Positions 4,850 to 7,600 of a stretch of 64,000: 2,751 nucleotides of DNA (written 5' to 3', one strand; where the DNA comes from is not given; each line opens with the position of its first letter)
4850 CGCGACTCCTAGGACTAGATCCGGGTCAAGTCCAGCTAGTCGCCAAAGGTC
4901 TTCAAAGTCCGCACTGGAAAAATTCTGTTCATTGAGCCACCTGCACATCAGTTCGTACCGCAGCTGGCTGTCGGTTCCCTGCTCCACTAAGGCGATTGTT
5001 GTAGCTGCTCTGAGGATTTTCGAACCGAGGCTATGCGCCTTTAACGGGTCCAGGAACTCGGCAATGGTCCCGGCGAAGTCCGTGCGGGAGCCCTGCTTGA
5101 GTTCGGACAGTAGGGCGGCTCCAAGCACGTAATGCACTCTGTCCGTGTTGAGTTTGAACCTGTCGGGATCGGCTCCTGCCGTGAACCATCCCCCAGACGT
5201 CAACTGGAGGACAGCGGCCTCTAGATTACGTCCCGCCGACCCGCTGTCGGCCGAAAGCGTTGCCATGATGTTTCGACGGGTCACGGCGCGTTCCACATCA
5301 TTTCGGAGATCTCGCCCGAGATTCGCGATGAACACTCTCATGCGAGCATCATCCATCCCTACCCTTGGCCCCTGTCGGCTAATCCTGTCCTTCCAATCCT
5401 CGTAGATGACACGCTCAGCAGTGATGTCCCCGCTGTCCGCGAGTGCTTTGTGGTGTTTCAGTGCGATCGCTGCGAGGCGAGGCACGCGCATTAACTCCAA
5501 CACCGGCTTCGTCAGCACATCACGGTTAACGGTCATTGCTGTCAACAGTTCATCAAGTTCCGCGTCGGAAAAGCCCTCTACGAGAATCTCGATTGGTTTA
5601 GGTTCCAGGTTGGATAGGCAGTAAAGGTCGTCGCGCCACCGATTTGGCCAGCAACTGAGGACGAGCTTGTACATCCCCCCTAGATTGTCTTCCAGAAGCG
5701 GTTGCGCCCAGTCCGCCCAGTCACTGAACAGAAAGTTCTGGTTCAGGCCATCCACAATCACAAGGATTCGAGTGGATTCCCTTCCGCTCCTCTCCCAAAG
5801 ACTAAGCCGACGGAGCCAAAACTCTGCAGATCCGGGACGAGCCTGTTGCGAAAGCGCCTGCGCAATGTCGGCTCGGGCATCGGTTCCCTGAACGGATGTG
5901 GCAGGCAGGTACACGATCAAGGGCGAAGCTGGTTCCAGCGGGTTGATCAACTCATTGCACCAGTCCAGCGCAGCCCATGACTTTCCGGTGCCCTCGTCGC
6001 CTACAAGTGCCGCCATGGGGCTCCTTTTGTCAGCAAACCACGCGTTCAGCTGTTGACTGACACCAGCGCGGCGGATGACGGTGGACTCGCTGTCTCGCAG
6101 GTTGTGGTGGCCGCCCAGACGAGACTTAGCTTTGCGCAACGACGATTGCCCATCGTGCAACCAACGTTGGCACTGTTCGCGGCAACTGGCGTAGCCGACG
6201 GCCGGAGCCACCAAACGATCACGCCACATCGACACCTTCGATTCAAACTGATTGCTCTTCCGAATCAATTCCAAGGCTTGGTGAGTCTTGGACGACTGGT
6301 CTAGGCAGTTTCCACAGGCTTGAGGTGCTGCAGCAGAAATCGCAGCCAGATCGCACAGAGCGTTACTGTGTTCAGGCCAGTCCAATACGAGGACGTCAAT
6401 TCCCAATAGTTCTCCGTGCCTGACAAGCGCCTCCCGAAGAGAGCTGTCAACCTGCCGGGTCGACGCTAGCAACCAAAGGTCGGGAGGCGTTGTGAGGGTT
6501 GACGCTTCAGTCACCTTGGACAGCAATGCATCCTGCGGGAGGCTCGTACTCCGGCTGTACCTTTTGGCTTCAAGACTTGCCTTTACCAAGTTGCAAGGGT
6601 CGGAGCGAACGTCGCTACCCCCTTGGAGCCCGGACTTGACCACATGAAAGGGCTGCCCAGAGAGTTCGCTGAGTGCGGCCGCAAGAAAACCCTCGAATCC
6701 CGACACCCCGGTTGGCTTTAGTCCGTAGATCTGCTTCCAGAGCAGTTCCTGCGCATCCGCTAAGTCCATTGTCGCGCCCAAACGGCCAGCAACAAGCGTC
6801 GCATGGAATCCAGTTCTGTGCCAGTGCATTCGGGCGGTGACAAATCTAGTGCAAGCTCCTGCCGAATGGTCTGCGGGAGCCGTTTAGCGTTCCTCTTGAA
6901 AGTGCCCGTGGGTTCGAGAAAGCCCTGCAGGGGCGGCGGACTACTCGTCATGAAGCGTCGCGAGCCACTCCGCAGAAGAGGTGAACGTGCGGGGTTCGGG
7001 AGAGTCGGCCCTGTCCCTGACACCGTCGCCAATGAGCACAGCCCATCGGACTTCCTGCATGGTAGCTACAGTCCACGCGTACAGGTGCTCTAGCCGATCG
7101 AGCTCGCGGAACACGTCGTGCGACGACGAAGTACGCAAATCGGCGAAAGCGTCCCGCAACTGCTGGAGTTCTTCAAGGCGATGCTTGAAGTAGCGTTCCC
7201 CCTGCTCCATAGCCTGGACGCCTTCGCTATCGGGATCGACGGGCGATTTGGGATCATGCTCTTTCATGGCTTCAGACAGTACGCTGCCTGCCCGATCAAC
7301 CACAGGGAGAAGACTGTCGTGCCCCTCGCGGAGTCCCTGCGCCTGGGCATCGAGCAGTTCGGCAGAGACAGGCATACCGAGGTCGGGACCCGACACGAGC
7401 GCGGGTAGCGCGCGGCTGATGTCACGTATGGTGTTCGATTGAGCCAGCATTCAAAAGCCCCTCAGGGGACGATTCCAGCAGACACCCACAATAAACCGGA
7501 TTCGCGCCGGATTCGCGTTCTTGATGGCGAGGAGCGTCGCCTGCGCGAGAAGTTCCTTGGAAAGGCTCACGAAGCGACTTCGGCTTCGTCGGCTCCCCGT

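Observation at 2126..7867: Two ~290-bp direct repeats, each carrying an acidic ~90-aa ORF plus its leader, bracket exactly the 169-aa + STAND gene pair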

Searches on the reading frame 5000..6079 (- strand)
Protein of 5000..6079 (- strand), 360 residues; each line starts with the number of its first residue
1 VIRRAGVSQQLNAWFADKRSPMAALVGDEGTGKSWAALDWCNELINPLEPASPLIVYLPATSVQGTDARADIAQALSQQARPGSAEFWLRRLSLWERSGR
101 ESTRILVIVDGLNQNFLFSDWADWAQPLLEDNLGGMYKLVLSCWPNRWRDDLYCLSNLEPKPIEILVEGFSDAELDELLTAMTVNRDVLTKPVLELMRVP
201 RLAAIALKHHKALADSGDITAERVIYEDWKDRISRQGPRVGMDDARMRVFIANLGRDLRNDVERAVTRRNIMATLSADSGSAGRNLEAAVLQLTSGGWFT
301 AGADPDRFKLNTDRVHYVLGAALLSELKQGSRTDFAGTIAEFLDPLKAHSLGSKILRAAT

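Call 82: search_protein_families(library=pfam, proteins=[window:5000-6079:-], max_evalue=0.1)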
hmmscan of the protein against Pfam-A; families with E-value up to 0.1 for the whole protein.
window:5000-6079:- (360 aa): 3 families
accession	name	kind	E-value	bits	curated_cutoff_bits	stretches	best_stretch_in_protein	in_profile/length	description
PF13401.12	AAA_22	-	0.0002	22.1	27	1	21-110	6-91/130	AAA domain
PF05729.18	NACHT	-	0.0026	18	26.7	1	24-181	4-162/167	NACHT domain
PF13481.12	AAA_25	-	0.021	14.9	27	1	23-44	36-57/195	AAA domain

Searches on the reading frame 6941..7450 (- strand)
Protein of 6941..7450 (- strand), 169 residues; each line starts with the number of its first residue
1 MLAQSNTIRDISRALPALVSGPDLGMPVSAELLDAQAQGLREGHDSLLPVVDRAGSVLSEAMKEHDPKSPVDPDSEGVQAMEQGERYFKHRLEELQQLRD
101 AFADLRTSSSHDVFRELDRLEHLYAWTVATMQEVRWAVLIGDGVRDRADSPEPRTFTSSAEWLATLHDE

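Call 4: search_protein_families(library=pfam, proteins=[window:6941-7450:-], max_evalue=0.01)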
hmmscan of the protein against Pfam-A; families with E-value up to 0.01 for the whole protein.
window:6941-7450:- (169 aa): 1 family
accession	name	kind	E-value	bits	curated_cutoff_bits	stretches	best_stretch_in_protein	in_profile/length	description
PF23295.1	Arm_4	-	0.0025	17.6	27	0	88-118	27-58/284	Armadillo-like repeats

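Call 5: search_protein_families(library=padloc, proteins=[window:6941-7450:-], max_evalue=0.01)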
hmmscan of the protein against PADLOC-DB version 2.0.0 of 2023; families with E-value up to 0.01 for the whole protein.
window:6941-7450:- (169 aa): 0 families

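Call 6: search_protein_families(library=ncbifam, proteins=[window:6941-7450:-], max_evalue=0.01)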
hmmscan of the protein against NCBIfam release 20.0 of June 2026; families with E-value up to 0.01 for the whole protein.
window:6941-7450:- (169 aa): 0 families

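Call 17: search_protein_families(library=pfam, proteins=[window:6941-7450:-], max_evalue=10)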
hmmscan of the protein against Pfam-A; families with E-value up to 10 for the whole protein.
window:6941-7450:- (169 aa): 3 families
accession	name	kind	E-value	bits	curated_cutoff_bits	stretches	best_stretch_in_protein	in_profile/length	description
PF23295.1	Arm_4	-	0.0025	17.6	27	1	88-118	27-58/284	Armadillo-like repeats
PF16034.10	JAKMIP_CC3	-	0.022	14.9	30.2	1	51-125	38-115/200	JAKMIP CC3 domain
PF11414.13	Suppressor_APC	-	0.14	12.8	25.4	1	76-116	20-58/82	Adenomatous polyposis coli tumour suppressor protein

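Call 31: find_homologous_proteins(query=window:6941-7450:-, max_evalue=0.001)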
Query window:6941-7450:- (169 aa): 84 proteins with E <= 0.001 among 464 candidates.
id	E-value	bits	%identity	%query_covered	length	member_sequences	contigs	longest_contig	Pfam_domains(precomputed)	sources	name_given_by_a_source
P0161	2.5e-97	341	93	100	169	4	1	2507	-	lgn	-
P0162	4.9e-95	334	92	100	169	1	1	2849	-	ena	-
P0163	2.8e-93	328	89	100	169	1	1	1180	-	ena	-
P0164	1.3e-89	316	86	99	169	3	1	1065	-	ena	-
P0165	2.5e-87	309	88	100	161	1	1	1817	-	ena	-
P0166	5.2e-87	308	85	100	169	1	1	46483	-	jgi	-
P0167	7.5e-87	307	84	100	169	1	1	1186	-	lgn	-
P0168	3.9e-84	299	80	99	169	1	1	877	-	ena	-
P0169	3.4e-82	292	80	100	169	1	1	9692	-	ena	-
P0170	1.0e-73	265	74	100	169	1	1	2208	-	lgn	-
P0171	2.9e-68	247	68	100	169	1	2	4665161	-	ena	-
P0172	1.7e-67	244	69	100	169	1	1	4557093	-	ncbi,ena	-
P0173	2.0e-67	244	68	100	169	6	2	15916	-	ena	-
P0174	2.4e-67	244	68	100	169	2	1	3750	-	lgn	-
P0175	3.3e-66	240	68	98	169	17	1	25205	-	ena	-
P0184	1.5e-62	228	66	100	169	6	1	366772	-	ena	-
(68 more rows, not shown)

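Call 34: find_encoding_contigs(protein=P0166, flank=8000, max_places=3)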
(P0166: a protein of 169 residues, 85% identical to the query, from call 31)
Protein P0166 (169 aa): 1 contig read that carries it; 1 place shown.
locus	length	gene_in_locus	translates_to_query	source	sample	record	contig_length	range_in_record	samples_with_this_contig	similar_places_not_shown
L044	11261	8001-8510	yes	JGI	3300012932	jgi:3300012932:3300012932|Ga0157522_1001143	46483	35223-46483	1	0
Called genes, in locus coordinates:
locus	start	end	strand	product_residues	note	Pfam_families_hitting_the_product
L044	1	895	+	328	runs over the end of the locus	PF01513:NAD_kinase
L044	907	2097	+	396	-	PF00364:Biotin_lipoyl, PF25984:BSH_YknX (weak), PF02817:E3_binding, PF00198:2-oxoacid_dh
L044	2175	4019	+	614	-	PF00664:ABC_membrane, PF00005:ABC_tran, PF02463:SMC_N (weak)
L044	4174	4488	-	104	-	PF00111:Fer2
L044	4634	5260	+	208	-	-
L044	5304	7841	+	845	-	PF00082:Peptidase_S8, PF01483:P_proprotein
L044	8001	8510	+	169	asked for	-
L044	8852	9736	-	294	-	PF00274:Glycolytic (weak)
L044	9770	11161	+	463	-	PF00884:Sulfatase, PF01663:Phosphodiest (weak), PF16347:SGSH_C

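Call 35: find_encoding_contigs(protein=P0171, flank=8000, max_places=3)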
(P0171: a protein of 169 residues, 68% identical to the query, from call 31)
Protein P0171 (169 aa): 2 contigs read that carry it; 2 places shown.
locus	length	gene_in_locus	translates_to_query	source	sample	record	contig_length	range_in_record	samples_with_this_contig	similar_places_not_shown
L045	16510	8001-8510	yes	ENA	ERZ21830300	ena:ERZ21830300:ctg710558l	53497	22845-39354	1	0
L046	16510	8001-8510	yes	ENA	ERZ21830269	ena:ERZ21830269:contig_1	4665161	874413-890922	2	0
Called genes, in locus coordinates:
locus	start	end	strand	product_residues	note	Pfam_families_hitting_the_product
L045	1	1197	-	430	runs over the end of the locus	PF03747:ADP_ribosyl_GH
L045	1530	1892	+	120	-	PF01740:STAS, PF13466:STAS_2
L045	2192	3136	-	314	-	PF03601:Cons_hypoth698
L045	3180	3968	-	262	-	PF00378:ECH_1, PF16113:ECH_2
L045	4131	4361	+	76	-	PF02604:PhdYeFM_antitox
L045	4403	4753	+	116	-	PF01850:PIN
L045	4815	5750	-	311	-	PF06283:ThuA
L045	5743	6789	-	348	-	PF08240:ADH_N, PF00107:ADH_zinc_N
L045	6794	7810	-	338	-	PF08240:ADH_N, PF00107:ADH_zinc_N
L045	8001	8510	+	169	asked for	-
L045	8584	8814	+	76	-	-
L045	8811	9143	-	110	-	-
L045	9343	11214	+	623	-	PF00496:SBP_bac_5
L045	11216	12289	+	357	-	PF00528:BPD_transp_1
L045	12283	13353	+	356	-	PF00528:BPD_transp_1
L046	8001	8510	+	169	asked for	-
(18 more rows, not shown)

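Call 36: find_encoding_contigs(protein=P0184, flank=8000, max_places=3)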
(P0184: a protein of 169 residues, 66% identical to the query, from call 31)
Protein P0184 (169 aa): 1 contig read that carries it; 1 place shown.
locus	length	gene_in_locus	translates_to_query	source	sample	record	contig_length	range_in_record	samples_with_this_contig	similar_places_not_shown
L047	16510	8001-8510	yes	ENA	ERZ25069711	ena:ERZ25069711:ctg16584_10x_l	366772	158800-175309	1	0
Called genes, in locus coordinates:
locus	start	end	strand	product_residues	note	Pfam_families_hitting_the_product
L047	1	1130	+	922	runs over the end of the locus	PF04313:HSDR_N (faint), PF00270:DEAD, PF04851:ResIII, PF18766:SWI2_SNF2, PF00271:Helicase_C (faint), PF08463:EcoEI_R_C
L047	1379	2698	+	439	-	PF01420:Methylase_S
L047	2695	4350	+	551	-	-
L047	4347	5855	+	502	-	PF12161:HsdM_N, PF02384:N6_Mtase, PF01170:UPF0020 (faint), PF07669:Eco57I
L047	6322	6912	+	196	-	-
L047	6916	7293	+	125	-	-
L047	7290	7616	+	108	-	-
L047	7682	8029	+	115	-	-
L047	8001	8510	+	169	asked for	-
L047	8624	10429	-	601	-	PF13589:HATPase_c_3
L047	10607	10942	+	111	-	-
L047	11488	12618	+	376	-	-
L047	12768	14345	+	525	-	PF00884:Sulfatase, PF01663:Phosphodiest (faint), PF16347:SGSH_C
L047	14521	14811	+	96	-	PF01381:HTH_3 (weak), PF13560:HTH_31 (weak)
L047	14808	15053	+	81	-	PF02557:VanY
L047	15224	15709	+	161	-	PF00775:Dioxygenase_C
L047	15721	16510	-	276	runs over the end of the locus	PF13276:HTH_21, PF00665:rve, PF13683:rve_3, PF13333:rve_2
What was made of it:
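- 6941..7450 (-): Type-B 169-aa protein (pI 4.7): a three-long-helix protein of unknown function, in the same frame as the remnant but not detectably related to the canonical partner. Solo in L044-L047 (calls 34-36).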

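Call 41: search_solved_structures(query=A6, max_evalue=1)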
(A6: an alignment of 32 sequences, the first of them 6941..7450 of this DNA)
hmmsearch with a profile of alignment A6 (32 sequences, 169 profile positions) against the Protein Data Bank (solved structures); distinct sequences matched with E-value up to 1: 2.
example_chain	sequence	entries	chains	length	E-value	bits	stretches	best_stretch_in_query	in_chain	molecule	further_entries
3tul_A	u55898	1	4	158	0.0029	20.8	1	42-110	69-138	Cell invasion protein sipB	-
9dkk_D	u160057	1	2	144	0.21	14.8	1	34-120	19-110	Miniprotein cb3_GGGSGGGS_SB175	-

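Call 51: predict_structure(alignment_id=A6)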
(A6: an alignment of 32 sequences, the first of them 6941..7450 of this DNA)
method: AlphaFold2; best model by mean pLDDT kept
length: 169 residues; sequences in the alignment: 32
mean_pLDDT: 75.8   pTM: 0.64
mean pLDDT of the five models: 75.8, 74.9, 71.9, 69.4, 67.5
residues with pLDDT >= 90: 55; 70-90: 52; 50-70: 38; < 50: 24
segments of 3 or more residues with pLDDT < 50: 2-4, 15-26, 146-150
pLDDT, mean of each block of 10 residues (from residue 1): 52 50 54 93 95 86 75 78 91 95 88 96 93 77 52 56 56
secondary structure, 60 per line:
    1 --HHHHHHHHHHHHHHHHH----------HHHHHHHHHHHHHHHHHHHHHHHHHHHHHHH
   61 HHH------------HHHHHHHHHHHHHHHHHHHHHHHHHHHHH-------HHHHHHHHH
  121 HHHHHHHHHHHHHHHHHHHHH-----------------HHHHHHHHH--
elements in order: H3-19 H30-63 H76-104 H112-141 H159-167

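Call 55: fold_search(model_id=the predicted structure, library=pdb)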
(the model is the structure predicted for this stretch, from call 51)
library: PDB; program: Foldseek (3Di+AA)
matches with E <= 10: 169; with E <= 0.001: 0
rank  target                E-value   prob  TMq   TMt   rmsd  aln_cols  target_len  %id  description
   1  6sny_A                1.2e+00  0.44  0.35  0.48   5.1       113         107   12  Synthetic mimic of an EPCR-binding PfEMP1 bound to EPCR (released 2019-09-04)
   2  8rz1_B                1.5e+00  0.18  0.25  0.35   7.9       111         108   10  Synthetic immunogen RH5-34EM bound to monoclonal antibody R5.034 (released 2024-07-17)
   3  4zwt_A                1.7e+00  0.08  0.19  0.25  20.7       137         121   13  Crystal Structure of the Bacteriophage T4 recombination mediator protein UvsY, Lattice Type IV (released 2016-03-02)
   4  5ynx_A                1.9e+00  0.63  0.41  0.56   3.8       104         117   17  Structure of house dust mite allergen Der f 21 in PEG400 (released 2019-03-13)
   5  6zbc_D                1.9e+00  0.23  0.32  0.27  25.2       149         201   13  Merozoite surface protein 1 (MSP-1) from Plasmodium falciparum, main conformation (released 2021-05-19)
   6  4clv_A                1.9e+00  0.18  0.30  0.34  12.4       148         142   17  Crystal Structure of dodecylphosphocholine-solubilized NccX from Cupriavidus metallidurans 31A (released 2014-10-01)
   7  4l1b_B                2.0e+00  0.23  0.33  0.22  27.0       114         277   10  Crystal Structure of p110alpha complexed with niSH2 of p85alpha (released 2014-01-01)
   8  8fih_B                2.1e+00  0.35  0.40  0.56   4.1       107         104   10  Multi-state design of two-state switchable hinge proteins (released 2023-08-16)
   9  5yny_A                2.3e+00  0.80  0.48  0.66   2.7       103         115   18  Structure of house dust mite allergen Der F 21 in PEG2KMME (released 2019-03-13)
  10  5itd_B                2.4e+00  0.21  0.34  0.25  31.9       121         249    9  Crystal structure of PI3K alpha with PI3K delta inhibitor (released 2016-09-07)
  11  7nyw_B                2.4e+00  0.16  0.35  0.09  24.2       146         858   16  Cryo-EM structure of the MukBEF-MatP-DNA head module (released 2021-07-07)
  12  2ch7_A                2.4e+00  0.11  0.32  0.19  39.6       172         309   17  Crystal structure of the cytoplasmic domain of a bacterial chemoreceptor from Thermotoga maritima (released 2006-04-18)
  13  3fd9_A                2.4e+00  0.09  0.24  0.18  15.4       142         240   18  Crystal Structure of the transcriptional anti-activator ExsD from Pseudomonas aeruginosa (released 2009-06-23)
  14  8i7o_F3               2.4e+00  0.05  0.21  0.16  35.8       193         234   14  In situ structure of axonemal doublet microtubules in mouse sperm with 16-nm repeat (released 2023-10-11)
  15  5yny_C                2.7e+00  0.60  0.46  0.64   3.4       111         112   18  Structure of house dust mite allergen Der F 21 in PEG2KMME (released 2019-03-13)
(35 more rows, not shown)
